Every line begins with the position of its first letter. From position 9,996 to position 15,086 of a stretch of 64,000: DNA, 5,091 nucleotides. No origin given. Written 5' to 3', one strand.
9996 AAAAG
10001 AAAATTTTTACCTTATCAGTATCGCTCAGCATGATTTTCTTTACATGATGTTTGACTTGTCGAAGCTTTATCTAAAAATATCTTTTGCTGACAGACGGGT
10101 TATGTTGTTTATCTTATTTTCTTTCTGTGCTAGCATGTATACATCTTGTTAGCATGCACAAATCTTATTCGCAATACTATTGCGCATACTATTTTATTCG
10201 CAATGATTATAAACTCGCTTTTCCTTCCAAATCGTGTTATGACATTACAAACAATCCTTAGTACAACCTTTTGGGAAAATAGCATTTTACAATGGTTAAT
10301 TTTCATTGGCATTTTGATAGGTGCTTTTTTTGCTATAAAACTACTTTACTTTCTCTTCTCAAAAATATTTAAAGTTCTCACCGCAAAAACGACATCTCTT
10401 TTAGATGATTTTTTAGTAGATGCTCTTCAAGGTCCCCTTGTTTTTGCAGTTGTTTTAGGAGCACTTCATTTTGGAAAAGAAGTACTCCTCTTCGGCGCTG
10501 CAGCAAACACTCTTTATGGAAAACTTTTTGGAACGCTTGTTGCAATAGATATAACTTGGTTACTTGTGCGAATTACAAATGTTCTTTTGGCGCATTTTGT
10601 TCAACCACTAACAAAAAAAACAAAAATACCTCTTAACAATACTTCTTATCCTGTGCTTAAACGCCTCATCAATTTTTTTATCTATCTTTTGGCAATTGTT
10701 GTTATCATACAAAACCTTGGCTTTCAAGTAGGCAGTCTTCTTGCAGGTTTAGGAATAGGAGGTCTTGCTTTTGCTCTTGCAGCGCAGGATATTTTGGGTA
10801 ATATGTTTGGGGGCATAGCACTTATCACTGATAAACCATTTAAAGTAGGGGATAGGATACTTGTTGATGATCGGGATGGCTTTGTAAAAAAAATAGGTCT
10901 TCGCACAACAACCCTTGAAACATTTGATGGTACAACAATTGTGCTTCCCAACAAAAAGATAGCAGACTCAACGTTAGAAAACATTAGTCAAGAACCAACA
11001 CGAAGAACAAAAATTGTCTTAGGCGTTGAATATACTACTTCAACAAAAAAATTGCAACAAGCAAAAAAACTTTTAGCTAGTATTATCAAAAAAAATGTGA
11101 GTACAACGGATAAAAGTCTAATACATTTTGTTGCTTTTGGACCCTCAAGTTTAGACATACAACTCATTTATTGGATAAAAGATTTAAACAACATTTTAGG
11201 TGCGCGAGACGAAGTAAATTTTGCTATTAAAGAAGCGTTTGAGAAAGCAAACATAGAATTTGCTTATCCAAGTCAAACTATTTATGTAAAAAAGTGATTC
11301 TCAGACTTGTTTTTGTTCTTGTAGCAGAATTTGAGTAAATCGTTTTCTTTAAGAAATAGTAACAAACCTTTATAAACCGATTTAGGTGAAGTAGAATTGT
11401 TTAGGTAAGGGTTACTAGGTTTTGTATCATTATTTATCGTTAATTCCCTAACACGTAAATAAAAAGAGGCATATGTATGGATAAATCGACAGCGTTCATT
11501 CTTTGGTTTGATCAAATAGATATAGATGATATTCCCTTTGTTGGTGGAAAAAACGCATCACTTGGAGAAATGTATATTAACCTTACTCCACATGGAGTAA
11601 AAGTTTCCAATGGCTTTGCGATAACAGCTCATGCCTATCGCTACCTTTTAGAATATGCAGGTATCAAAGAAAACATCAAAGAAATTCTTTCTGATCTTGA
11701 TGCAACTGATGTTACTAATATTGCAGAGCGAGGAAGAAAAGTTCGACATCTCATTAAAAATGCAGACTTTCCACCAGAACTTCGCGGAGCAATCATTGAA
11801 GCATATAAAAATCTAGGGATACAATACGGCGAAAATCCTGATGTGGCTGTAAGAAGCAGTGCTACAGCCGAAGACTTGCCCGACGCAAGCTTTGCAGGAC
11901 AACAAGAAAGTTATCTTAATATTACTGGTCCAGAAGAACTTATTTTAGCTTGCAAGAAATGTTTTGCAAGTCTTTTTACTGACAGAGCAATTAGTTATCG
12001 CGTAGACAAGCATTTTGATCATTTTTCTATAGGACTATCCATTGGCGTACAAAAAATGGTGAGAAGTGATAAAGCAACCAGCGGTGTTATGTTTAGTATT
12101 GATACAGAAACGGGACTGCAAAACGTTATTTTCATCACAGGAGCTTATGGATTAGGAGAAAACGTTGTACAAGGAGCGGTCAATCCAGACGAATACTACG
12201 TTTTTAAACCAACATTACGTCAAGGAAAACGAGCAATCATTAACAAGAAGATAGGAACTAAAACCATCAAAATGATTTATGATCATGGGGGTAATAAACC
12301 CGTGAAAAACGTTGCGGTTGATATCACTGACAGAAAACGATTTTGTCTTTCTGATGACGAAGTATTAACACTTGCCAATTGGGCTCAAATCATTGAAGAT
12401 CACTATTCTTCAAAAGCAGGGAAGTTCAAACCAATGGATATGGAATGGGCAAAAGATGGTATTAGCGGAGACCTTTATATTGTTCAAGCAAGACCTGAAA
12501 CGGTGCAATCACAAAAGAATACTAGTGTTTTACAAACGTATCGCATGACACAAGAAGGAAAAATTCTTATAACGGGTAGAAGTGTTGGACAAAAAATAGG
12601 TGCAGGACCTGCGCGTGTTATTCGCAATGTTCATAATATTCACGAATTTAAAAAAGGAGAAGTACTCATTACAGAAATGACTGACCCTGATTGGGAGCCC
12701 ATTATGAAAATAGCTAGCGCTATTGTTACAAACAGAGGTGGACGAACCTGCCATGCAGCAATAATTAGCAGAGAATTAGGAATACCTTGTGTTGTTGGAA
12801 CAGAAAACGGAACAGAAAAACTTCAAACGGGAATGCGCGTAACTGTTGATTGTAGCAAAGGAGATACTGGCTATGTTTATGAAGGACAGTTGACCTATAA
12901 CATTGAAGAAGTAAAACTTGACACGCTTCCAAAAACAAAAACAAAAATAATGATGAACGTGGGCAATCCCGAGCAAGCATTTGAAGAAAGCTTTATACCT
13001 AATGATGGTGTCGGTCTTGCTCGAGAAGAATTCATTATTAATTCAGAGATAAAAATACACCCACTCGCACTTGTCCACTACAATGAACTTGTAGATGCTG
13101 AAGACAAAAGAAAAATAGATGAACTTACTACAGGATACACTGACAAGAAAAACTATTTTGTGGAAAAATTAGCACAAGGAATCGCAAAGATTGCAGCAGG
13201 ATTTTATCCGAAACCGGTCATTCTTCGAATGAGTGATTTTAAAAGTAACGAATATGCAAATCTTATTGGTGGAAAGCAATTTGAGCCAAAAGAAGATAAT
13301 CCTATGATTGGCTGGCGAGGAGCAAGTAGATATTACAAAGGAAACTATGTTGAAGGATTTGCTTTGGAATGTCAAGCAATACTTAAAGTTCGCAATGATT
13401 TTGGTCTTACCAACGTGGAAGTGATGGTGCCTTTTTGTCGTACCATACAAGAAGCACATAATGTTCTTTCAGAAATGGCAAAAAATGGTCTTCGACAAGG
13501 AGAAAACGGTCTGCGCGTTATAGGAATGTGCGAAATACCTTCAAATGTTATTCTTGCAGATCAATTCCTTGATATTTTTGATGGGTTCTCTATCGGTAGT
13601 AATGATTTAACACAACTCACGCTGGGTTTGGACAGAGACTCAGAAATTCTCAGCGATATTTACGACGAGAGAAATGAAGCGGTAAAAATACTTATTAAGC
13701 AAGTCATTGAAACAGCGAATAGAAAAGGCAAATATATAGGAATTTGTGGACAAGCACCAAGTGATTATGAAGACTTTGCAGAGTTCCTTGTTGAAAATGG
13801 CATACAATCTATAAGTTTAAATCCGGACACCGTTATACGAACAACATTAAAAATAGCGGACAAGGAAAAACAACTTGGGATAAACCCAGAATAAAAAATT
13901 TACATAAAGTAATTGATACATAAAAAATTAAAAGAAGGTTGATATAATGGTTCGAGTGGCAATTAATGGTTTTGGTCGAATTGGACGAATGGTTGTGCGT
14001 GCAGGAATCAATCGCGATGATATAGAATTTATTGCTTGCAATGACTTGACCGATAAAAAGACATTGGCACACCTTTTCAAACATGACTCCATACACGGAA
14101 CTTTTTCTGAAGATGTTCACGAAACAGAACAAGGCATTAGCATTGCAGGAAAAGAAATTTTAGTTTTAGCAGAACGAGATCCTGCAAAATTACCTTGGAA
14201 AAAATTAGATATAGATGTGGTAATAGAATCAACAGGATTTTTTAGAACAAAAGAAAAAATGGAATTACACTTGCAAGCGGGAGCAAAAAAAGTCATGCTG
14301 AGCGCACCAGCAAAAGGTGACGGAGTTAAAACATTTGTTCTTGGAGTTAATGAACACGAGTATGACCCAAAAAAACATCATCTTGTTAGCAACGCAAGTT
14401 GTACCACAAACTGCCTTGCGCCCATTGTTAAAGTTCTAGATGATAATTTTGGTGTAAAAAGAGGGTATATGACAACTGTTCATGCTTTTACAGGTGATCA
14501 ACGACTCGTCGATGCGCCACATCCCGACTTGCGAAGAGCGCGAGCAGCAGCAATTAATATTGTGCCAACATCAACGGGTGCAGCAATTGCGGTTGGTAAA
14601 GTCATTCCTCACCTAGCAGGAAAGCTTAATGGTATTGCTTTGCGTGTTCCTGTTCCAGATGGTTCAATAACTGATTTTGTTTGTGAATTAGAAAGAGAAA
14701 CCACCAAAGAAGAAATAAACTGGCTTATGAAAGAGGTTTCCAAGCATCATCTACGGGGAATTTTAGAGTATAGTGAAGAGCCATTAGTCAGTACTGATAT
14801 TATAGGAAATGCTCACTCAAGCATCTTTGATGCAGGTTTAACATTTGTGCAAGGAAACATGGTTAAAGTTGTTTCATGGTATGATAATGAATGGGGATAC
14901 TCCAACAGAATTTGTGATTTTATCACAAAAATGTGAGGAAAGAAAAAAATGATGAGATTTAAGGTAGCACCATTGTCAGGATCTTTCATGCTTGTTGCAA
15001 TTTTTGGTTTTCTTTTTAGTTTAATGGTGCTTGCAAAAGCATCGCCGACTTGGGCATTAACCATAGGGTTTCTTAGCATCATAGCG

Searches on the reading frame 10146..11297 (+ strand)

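Call 68: search_protein_families(library=pfam, proteins=[window:10146-11297:+], max_evalue=0.00001)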
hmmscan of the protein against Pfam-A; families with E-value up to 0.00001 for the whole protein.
window:10146-11297:+ (383 aa): 3 families
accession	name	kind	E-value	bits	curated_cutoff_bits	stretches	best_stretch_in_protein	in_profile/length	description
PF00924.24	MS_channel_2nd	-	3.8e-21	75.4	20.2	1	215-281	1-67/68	Mechanosensitive ion channel, beta-domain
PF21082.3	MS_channel_3rd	-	5.2e-12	46.5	21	1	289-372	2-88/88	Mechanosensitive ion channel MscS, C-terminal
PF21088.3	MS_channel_1st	-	7e-09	36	23.1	1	174-214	2-42/42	Mechanosensitive ion channel, transmembrane helices 2/3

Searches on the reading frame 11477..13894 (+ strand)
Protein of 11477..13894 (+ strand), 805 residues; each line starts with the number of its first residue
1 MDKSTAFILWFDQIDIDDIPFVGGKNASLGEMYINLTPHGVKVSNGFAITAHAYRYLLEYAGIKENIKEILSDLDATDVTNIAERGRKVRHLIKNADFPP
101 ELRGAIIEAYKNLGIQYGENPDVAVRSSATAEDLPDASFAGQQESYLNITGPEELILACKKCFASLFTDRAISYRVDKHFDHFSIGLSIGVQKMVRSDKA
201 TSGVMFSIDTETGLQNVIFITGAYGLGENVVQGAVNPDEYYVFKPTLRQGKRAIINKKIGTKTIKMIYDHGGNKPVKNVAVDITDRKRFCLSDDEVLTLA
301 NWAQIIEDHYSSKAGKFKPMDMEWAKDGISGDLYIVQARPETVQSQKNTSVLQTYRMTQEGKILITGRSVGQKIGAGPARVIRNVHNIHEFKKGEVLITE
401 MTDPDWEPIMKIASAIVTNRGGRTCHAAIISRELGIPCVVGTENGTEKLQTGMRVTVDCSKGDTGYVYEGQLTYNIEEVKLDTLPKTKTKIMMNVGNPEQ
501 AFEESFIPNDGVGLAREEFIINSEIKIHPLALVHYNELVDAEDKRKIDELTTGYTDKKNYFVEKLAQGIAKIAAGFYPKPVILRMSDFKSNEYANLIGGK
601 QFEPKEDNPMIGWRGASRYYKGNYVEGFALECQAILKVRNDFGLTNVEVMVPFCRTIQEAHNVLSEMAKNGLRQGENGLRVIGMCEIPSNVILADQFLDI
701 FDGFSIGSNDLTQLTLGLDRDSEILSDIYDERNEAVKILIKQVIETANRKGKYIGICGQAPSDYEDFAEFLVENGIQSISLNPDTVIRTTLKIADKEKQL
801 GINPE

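Call 68: search_protein_families(library=pfam, proteins=[window:11477-13894:+], max_evalue=0.00001)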
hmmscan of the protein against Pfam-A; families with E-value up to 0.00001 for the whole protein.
window:11477-13894:+ (805 aa): 3 families
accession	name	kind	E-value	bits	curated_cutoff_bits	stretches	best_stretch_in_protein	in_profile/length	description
PF01326.24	PPDK_N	-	5.4e-121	404.3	27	1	21-353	3-321/328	Pyruvate phosphate dikinase, AMP/ATP-binding domain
PF02896.24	PEP-utilizers_C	-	4.6e-62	210.3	22.8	1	478-795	9-290/293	PEP-utilising enzyme, PEP-binding domain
PF00391.29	PEP-utilizers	-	9.3e-28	96.1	23.1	1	391-462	1-72/72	PEP-utilising enzyme, mobile domain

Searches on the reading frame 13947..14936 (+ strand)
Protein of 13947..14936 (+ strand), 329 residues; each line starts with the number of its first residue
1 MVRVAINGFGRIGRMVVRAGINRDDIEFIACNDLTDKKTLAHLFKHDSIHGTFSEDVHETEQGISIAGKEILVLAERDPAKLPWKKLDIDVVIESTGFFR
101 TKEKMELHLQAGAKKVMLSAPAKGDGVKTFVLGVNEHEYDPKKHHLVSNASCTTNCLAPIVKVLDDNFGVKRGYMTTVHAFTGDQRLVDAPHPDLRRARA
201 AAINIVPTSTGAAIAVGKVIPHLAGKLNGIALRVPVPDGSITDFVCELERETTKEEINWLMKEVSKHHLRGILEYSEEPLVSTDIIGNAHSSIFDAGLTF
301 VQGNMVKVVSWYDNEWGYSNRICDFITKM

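Call 68: search_protein_families(library=pfam, proteins=[window:13947-14936:+], max_evalue=0.00001)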
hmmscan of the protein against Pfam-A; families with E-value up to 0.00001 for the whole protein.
window:13947-14936:+ (329 aa): 2 families
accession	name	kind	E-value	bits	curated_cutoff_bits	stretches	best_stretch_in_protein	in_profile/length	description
PF02800.25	Gp_dh_C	-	6.2e-65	218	24.4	1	157-312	1-158/158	Glyceraldehyde 3-phosphate dehydrogenase, C-terminal domain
PF00044.30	Gp_dh_N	-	5.4e-39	133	31.7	1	2-102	1-101/101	Glyceraldehyde 3-phosphate dehydrogenase, NAD binding domain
